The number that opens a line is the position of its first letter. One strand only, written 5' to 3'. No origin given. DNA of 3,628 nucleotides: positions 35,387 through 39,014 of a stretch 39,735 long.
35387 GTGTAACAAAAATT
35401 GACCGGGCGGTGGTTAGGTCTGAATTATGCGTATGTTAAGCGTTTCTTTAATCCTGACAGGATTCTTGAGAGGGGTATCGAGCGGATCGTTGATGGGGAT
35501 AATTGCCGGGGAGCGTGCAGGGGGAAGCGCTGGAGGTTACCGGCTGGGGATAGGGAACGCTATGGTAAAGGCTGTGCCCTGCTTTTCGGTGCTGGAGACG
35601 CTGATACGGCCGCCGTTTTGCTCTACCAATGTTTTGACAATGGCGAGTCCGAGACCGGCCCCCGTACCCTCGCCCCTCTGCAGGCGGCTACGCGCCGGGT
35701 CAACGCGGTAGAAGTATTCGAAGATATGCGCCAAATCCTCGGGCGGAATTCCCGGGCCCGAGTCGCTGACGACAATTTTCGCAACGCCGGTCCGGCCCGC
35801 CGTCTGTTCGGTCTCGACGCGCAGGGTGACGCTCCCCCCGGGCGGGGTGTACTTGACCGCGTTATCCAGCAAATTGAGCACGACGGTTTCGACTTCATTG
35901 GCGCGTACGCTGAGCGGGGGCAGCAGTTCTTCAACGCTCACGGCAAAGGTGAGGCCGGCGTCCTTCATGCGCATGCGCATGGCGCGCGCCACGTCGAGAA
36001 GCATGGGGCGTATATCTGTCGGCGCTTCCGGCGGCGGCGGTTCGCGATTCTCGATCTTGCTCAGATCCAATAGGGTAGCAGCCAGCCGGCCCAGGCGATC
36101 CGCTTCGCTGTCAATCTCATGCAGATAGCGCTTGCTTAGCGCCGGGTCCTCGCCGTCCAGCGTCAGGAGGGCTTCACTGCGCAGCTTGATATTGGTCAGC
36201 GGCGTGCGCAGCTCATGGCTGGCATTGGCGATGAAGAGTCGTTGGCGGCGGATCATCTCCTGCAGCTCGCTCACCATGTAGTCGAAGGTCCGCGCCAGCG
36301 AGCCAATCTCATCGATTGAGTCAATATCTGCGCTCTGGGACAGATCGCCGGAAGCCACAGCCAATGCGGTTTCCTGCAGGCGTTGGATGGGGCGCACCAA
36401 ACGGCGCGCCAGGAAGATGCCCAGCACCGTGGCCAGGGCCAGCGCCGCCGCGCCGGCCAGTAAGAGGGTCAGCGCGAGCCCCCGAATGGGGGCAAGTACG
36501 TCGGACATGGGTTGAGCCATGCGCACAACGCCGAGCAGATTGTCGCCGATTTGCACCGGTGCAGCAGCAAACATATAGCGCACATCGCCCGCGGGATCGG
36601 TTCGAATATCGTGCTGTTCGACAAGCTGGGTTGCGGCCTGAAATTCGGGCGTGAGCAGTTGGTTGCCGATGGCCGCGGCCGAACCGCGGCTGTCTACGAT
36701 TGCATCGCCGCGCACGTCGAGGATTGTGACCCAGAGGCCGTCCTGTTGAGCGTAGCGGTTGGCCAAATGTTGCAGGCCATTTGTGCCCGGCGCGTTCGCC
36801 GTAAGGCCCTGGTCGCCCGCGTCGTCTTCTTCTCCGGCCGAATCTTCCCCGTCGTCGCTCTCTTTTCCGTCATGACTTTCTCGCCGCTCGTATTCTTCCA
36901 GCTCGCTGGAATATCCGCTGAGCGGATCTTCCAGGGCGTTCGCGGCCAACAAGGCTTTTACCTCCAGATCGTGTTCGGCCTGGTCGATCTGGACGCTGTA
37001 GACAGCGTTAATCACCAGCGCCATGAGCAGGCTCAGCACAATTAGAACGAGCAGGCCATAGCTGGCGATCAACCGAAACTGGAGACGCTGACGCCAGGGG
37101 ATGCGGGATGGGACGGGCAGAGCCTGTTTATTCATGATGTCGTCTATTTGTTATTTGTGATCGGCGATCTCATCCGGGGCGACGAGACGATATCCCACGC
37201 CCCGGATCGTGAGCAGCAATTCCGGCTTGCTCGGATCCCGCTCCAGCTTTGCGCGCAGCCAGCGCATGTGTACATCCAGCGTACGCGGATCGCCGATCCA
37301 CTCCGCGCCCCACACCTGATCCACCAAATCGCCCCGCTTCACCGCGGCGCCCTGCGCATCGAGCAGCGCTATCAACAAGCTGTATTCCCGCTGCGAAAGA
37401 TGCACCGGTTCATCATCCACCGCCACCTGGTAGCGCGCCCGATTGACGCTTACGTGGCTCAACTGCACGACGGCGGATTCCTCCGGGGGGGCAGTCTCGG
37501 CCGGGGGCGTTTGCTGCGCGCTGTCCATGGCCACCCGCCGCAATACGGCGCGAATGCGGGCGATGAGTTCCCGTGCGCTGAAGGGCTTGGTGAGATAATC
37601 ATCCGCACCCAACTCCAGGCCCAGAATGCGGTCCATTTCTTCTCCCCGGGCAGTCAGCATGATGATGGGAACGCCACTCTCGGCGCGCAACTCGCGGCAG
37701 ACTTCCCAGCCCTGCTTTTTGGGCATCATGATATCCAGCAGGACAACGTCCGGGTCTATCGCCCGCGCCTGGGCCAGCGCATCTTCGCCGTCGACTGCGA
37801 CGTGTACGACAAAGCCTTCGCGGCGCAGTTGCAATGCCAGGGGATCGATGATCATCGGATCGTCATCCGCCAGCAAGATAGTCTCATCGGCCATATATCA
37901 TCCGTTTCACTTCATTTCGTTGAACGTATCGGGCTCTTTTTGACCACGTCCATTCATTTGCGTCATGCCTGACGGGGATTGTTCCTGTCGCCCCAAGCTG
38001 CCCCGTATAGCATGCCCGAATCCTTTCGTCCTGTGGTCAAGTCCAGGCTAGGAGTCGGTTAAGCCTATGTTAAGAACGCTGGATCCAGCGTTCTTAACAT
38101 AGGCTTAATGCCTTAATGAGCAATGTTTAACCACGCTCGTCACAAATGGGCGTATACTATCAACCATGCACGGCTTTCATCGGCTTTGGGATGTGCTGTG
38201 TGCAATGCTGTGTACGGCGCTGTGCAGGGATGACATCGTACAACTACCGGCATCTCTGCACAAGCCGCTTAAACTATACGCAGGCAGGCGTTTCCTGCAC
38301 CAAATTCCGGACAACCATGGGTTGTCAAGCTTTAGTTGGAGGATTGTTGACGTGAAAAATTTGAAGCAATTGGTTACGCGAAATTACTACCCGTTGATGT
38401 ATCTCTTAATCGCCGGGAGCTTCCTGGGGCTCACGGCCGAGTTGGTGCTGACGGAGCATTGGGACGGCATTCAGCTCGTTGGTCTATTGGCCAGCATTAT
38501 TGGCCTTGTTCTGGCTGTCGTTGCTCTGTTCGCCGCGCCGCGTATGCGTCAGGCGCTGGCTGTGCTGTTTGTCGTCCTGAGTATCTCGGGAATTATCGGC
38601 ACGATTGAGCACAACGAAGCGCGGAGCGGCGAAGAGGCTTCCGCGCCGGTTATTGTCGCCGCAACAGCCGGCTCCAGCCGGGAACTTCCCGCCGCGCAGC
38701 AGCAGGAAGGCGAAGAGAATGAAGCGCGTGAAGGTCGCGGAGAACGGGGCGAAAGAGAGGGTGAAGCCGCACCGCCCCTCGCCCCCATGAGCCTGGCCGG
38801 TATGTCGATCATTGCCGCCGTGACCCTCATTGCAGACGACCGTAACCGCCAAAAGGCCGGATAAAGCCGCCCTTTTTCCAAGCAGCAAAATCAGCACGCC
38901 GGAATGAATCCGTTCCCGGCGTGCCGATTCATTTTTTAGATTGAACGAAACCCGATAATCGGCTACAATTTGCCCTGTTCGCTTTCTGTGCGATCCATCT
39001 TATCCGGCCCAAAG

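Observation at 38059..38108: Exact 50-bp palindrome in the divergent promoter region upstream of the response-regulator gene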

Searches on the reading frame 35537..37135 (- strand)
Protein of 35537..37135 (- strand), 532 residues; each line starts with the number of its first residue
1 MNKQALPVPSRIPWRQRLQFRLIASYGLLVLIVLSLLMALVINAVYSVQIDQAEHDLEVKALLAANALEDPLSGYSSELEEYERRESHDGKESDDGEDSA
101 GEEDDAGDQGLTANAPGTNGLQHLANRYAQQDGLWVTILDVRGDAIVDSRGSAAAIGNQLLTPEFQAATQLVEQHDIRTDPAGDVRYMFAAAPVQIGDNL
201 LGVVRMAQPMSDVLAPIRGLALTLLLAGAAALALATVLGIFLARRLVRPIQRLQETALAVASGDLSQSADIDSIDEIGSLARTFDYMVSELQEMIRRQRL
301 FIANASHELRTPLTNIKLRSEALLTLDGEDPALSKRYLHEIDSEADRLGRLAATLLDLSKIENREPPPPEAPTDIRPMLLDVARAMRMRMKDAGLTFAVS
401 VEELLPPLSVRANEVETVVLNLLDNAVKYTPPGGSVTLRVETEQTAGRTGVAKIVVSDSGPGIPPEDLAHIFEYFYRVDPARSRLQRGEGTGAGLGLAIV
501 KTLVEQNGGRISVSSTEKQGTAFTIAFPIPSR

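Call 14: search_protein_families(library=pfam, proteins=[window:35537-37135:-], max_evalue=0.01)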
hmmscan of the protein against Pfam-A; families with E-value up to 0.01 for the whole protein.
window:35537-37135:- (532 aa): 5 families
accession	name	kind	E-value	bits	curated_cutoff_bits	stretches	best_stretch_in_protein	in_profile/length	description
PF02518.31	HATPase_c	-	6.7e-29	101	26.4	1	414-529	5-109/111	Histidine kinase-, DNA gyrase B-, and HSP90-like ATPase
PF00512.31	HisKA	-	5.3e-17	62.1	26.9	1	298-363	2-65/66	His Kinase A (phospho-acceptor) domain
PF00672.30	HAMP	-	5.9e-17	62.2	25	1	241-293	1-53/53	HAMP domain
PF13581.12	HATPase_c_2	-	0.00012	22.5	27.4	1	411-507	28-112/127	Histidine kinase-like ATPase domain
PF13589.12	HATPase_c_3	-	0.00076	20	25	1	415-498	3-80/137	Histidine kinase-, DNA gyrase B-, and HSP90-like ATPase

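Call 38: search_protein_families(library=ncbifam, proteins=[window:35537-37135:-], max_evalue=0.00001)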
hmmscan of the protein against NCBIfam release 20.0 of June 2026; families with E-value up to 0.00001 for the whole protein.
window:35537-37135:- (532 aa): 84 families (the best 25 are shown)
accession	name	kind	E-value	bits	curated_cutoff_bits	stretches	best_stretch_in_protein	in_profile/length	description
NF033092.0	HK_WalK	equivalog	8.9e-79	265.6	725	2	295-529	369-594/594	cell wall metabolism sensor histidine kinase WalK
NF046044.1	PnpS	equivalog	3.1e-63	214.1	400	1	288-528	160-390/390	two-component system histidine kinase PnpS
TIGR02966.1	phoR_proteo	equivalog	2.5e-55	187.8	334.2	1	288-527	104-333/333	phosphate regulon sensor histidine kinase PhoR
TIGR01386.1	cztS_silS_copS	subfamily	5.3e-51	174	292.55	1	123-528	70-457/457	heavy metal sensor histidine kinase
NF040691.1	MtrAB_MtrB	equivalog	6.6e-51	173.9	450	1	14-528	1-491/507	MtrAB system histidine kinase MtrB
NF008312.0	PRK11100.1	equivalog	4.3e-50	170.9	356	1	17-528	2-473/477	two-component system sensor histidine kinase CreC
NF012163.2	BaeS_SmeS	equivalog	2.5e-47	161.9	500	1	223-527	165-456/457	sensor histidine kinase efflux regulator BaeS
NF007007.0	PRK09470.1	equivalog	1.2e-46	159.6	486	1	209-530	158-460/463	envelope stress sensor histidine kinase CpxA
NF045911.1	TCSHisKinNblS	equivalog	3.6e-45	154.4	1000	1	298-525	388-616/621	two-component system sensor histidine kinase NblS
NF041735.1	hist_kin_RppB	equivalog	4.6e-42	144.3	400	1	296-528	214-438/438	two-component system sensor histidine kinase RppB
NF047874.1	MASE3_PAS_HK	subfamily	1.5e-41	143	560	1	270-529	380-625/655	MASE3 domain-containing sensor histidine kinase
NF041210.1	his_kin_PieS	equivalog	1.7e-40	139.4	850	1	191-530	136-471/474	two component system sensor histidine kinase PieS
NF007837.0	PRK10549.1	equivalog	6.1e-40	137.3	603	1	229-529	171-458/466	envelope stress sensor histidine kinase BaeS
NF007004.0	PRK09467.1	equivalog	3.7e-38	131.5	415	1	226-530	159-437/440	two-component system sensor histidine kinase EnvZ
NF007898.0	PRK10604.1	equivalog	6.7e-37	127.7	478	1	220-530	137-424/433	two-component system sensor histidine kinase RstB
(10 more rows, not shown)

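Call 56: find_encoding_contigs(protein=window:35537-37135:-, flank=2500, max_places=10)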
Protein window:35537-37135:- (532 aa): 4 contigs read that carry it; 3 places shown.
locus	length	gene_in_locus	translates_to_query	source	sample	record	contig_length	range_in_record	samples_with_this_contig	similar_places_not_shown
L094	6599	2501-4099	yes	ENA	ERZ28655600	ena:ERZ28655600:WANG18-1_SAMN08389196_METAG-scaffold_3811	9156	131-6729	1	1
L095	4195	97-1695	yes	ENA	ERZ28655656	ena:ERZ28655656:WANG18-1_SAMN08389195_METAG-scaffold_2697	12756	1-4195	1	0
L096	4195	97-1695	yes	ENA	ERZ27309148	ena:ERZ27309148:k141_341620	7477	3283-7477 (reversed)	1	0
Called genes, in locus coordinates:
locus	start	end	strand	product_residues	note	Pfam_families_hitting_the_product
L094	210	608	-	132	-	-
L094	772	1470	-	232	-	-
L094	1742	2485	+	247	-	PF00072:Response_reg, PF00486:Trans_reg_C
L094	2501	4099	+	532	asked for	PF00672:HAMP, PF00512:HisKA, PF02518:HATPase_c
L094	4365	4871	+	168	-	-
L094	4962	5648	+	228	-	-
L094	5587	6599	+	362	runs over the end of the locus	PF02424:ApbE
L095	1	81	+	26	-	?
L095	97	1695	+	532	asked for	PF00672:HAMP, PF00512:HisKA, PF02518:HATPase_c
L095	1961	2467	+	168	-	-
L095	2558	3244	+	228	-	-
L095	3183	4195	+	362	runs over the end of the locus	PF02424:ApbE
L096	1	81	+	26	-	?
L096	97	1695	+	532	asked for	PF00672:HAMP, PF00512:HisKA, PF02518:HATPase_c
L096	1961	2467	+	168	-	-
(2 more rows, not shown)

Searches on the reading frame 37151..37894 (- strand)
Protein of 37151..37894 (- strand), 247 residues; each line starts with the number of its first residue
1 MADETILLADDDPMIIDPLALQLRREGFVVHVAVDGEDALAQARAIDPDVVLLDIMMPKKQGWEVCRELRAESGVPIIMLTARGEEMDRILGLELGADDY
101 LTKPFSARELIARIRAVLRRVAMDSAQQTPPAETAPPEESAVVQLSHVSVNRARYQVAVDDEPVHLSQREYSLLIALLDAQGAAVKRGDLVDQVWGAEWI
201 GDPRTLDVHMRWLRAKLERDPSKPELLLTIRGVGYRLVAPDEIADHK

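Call 7: find_encoding_contigs(protein=window:37151-37894:-, flank=3000, max_places=10)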
Protein window:37151-37894:- (247 aa): 2 contigs read that carry it; 1 place shown.
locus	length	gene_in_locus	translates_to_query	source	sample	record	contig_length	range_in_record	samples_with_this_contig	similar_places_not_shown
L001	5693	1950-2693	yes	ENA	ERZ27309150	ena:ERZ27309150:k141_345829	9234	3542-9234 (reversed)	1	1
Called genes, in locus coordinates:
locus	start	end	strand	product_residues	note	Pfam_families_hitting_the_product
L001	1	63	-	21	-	?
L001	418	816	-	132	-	-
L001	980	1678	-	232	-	-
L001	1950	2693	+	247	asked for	PF00072:Response_reg, PF00486:Trans_reg_C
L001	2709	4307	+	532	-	PF00672:HAMP, PF00512:HisKA, PF02518:HATPase_c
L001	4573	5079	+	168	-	-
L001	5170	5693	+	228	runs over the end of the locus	-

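Call 14: search_protein_families(library=pfam, proteins=[window:37151-37894:-], max_evalue=0.01)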
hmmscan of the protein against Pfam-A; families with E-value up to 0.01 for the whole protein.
window:37151-37894:- (247 aa): 3 families
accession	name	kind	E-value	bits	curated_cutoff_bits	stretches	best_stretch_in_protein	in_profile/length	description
PF00072.30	Response_reg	-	2.6e-30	105.3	30.2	1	6-115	1-111/111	Response regulator receiver domain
PF00486.34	Trans_reg_C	-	1e-23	83.6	26.2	1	162-237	2-77/77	Transcriptional regulatory protein, C terminal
PF21695.3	GlnR_1st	-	0.0022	18.3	27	1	31-116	25-109/111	Transcription regulator GlnR, N-terminal domain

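Call 37: search_solved_structures(query=window:37151-37894:-, max_evalue=1e-20)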
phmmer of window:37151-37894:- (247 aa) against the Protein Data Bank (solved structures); distinct sequences matched with E-value up to 1e-20: 60.
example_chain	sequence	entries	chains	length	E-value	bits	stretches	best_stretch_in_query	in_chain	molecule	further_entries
2oqr_A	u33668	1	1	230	6.8e-64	219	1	5-237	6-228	Sensory transduction protein regX3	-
2gwr_A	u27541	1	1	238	8.9e-52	179.4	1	5-242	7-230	DNA-binding response regulator mtrA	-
9dvt_R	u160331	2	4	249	2.8e-42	148.3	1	6-245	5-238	DNA-binding dual master transcriptional regulator RpaA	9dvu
9ji3_J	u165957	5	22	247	8.2e-40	140.2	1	5-240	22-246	DNA-binding response regulator | Possible two component system response transcriptional positive regulator PhoP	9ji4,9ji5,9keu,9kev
3r0j_A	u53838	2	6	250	8.6e-40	140.2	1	5-240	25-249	POSSIBLE TWO COMPONENT SYSTEM RESPONSE TRANSCRIPTIONAL POSITIVE REGULATOR PHOP | Response regulator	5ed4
1ys6_A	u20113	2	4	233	1.8e-39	139.1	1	5-237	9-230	Transcriptional regulatory protein prrA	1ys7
2zwm_A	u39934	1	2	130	4.1e-39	137.9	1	3-121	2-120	Transcriptional regulatory protein yycF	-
3f6p_A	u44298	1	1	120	6.9e-39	137.2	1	3-120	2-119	Transcriptional regulatory protein yycF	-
4kfc_A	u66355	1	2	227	1.6e-38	136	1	5-237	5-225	KDP operon transcriptional regulatory protein KdpE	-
4kny_A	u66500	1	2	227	3.1e-38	135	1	5-237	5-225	KDP operon transcriptional regulatory protein KdpE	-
6lgq_D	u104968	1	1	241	4.2e-38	134.6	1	6-237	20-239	DNA-binding response regulator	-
4b09_A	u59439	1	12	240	1.8e-36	129.3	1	5-239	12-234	TRANSCRIPTIONAL REGULATORY PROTEIN BAER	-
1mvo_A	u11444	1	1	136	3.2e-35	125.2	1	4-123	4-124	PhoP response regulator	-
9ket_J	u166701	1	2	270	1.7e-34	122.8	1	42-240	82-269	Possible two component system response transcriptional positive regulator PhoP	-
3nhz_A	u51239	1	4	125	5.2e-34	121.2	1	4-120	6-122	Two component system transcriptional regulator mtrA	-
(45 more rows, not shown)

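Call 38: search_protein_families(library=ncbifam, proteins=[window:37151-37894:-], max_evalue=0.00001)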
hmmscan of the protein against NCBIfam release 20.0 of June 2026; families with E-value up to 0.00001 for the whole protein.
window:37151-37894:- (247 aa): 92 families (the best 25 are shown)
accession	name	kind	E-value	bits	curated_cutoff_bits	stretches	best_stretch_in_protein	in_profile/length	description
NF040534.1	resp_reg_YycF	equivalog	7.4e-71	238.1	340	1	5-239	2-229/231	response regulator YycF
NF045944.1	ResRegRpaBCyano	equivalog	1.7e-69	233.7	330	1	7-236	1-226/229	response regulator transcription factor RpaB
NF040689.1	MtrAB_MtrA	equivalog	7.7e-67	224.8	300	1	6-236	1-217/219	MtrAB system response regulator MtrA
NF008296.0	PRK11083.1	equivalog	7.2e-61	205.5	273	1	2-237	2-225/228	two-component system response regulator CreB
NF041733.1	resp_reg_CseB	equivalog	8.9e-61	205.2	350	1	5-238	2-227/228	two-component system response regulator CseB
TIGR02154.1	PhoB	equivalog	1.9e-60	204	296.2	1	4-237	3-225/226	phosphate regulon transcriptional regulator PhoB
NF008199.0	PRK10955.1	equivalog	5.2e-54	183.6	341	1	5-239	3-230/232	envelope stress response regulator transcription factor CpxR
NF007005.1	PRK09468.1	equivalog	1e-52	178.9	331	1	4-241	4-234/237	osmolarity response regulator transcription factor OmpR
NF033117.2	vanR_ACDEGLN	exception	2.1e-51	174.7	350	1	6-237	1-225/226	VanR-ABDEGLN family response regulator transcription factor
NF007982.1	PRK10710.1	equivalog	2.1e-50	171.5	380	1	4-238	8-228/235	envelope stress response regulator BaeR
NF053854.1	RespRegPhoBBctds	equivalog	5.1e-50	169.9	270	1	6-236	1-223/225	two-component system response regulator PhoB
TIGR01387.1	cztR_silR_copR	subfamily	1.6e-49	168.5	279.2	1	6-237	1-218/218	heavy metal response regulator transcription factor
NF033120.0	vanR_FM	exception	1.5e-47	162.1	460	1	1-237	1-229/231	vancomycin resistance response regulator transcription factor, VanR-F/VanR-M family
NF008034.0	PRK10766.1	equivalog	2.8e-46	157.9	275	1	4-239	3-228/231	two-component system response regulator TorR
NF007820.0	PRK10529.1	equivalog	8.1e-46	156.2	325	1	5-238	3-224/225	two-component system response regulator KdpE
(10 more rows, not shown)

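Call 54: list_cluster_members(proteins=[window:37151-37894:-, window:35537-37135:-, window:39028-39426:+, P0001])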
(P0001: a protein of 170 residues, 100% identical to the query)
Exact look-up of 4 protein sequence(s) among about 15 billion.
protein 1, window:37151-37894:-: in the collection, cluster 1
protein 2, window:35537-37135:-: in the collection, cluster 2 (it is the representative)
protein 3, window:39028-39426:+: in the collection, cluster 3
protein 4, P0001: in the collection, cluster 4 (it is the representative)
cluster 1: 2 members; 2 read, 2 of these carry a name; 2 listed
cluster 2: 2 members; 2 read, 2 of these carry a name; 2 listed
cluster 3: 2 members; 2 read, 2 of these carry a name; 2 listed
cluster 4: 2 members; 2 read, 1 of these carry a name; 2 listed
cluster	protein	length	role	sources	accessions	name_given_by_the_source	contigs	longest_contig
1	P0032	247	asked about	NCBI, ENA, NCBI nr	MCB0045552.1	MAG: response regulator transcription factor [Caldilineaceae bacterium] | response regulator transcription factor [Caldilineaceae bacterium]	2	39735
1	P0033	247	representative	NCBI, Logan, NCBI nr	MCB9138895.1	MAG: response regulator transcription factor [Caldilineaceae bacterium] | response regulator transcription factor [Caldilineaceae bacterium]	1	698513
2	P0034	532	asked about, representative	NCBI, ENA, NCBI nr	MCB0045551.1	MAG: HAMP domain-containing protein [Caldilineaceae bacterium] | HAMP domain-containing protein [Caldilineaceae bacterium]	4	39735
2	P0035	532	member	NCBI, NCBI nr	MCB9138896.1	MAG: HAMP domain-containing protein [Caldilineaceae bacterium] | HAMP domain-containing protein [Caldilineaceae bacterium]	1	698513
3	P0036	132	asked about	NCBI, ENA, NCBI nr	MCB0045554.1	MAG: hypothetical protein KDD92_09005 [Caldilineaceae bacterium] | hypothetical protein [Caldilineaceae bacterium]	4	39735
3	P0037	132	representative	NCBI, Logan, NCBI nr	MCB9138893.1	MAG: hypothetical protein H6642_11155 [Caldilineaceae bacterium] | hypothetical protein [Caldilineaceae bacterium]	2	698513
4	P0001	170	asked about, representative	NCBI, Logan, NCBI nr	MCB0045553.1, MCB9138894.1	MAG: hypothetical protein H6642_11160 [Caldilineaceae bacterium] | hypothetical protein [Caldilineaceae bacterium]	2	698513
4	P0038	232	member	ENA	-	-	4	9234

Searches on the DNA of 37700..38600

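Call 8: search_rna_families(source=window, start=37700, end=38600, threshold=evalue, max_evalue=1)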
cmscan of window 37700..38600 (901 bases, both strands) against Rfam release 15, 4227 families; matches with E-value up to 1: 4.
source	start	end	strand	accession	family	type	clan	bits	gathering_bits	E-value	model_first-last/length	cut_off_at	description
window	38060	38107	+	RF02019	mir-1265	Gene; miRNA;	-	26.6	79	0.0057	1-82/82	no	mir-1265 microRNA precursor family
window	38060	38107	-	RF02019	mir-1265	Gene; miRNA;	-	26.6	79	0.0057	1-82/82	no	mir-1265 microRNA precursor family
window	38057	38112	+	RF04153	MIR856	Gene; miRNA;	-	20.8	297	0.012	52-212/258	no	MIR856 microRNA precursor family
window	37703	37795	-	RF01424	snoR118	Gene; snRNA; snoRNA; CD-box;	CL00071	17.9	44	0.93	1-92/92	no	small nucleolar RNA snoR118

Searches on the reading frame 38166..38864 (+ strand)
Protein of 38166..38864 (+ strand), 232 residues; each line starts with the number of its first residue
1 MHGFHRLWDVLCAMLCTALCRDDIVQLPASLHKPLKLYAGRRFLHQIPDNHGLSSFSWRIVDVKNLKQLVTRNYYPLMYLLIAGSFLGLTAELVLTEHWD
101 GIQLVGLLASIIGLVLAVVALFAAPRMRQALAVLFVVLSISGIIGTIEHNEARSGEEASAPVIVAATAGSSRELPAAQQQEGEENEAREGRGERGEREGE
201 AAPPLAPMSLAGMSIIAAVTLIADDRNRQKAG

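Call 14: search_protein_families(library=pfam, proteins=[window:38166-38864:+], max_evalue=0.01)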
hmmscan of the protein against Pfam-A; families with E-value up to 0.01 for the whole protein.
window:38166-38864:+ (232 aa): 1 family
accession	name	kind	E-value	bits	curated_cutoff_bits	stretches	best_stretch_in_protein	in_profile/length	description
PF03006.26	HlyIII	-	0.00027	21.1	26.2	1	65-149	71-157/224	Haemolysin-III related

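Call 55: find_encoding_contigs(protein=window:38166-38864:+, flank=2000, max_places=10)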
Protein window:38166-38864:+ (232 aa): 4 contigs read that carry it; 3 places shown.
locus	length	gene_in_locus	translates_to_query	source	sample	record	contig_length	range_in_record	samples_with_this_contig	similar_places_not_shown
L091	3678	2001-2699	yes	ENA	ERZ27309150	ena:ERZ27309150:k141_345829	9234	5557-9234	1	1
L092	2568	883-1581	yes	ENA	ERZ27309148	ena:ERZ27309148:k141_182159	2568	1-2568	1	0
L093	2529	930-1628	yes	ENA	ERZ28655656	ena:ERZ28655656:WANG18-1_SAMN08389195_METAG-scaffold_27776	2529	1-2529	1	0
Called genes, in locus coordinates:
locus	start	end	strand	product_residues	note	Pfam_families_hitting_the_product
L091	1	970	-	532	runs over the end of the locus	PF00672:HAMP, PF00512:HisKA, PF02518:HATPase_c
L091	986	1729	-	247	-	PF00072:Response_reg, PF00486:Trans_reg_C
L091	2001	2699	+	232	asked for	-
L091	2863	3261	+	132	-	-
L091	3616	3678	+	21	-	?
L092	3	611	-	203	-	?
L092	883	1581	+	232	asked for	-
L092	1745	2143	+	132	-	-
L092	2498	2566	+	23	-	?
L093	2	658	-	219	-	?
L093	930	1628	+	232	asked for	-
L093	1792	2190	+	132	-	-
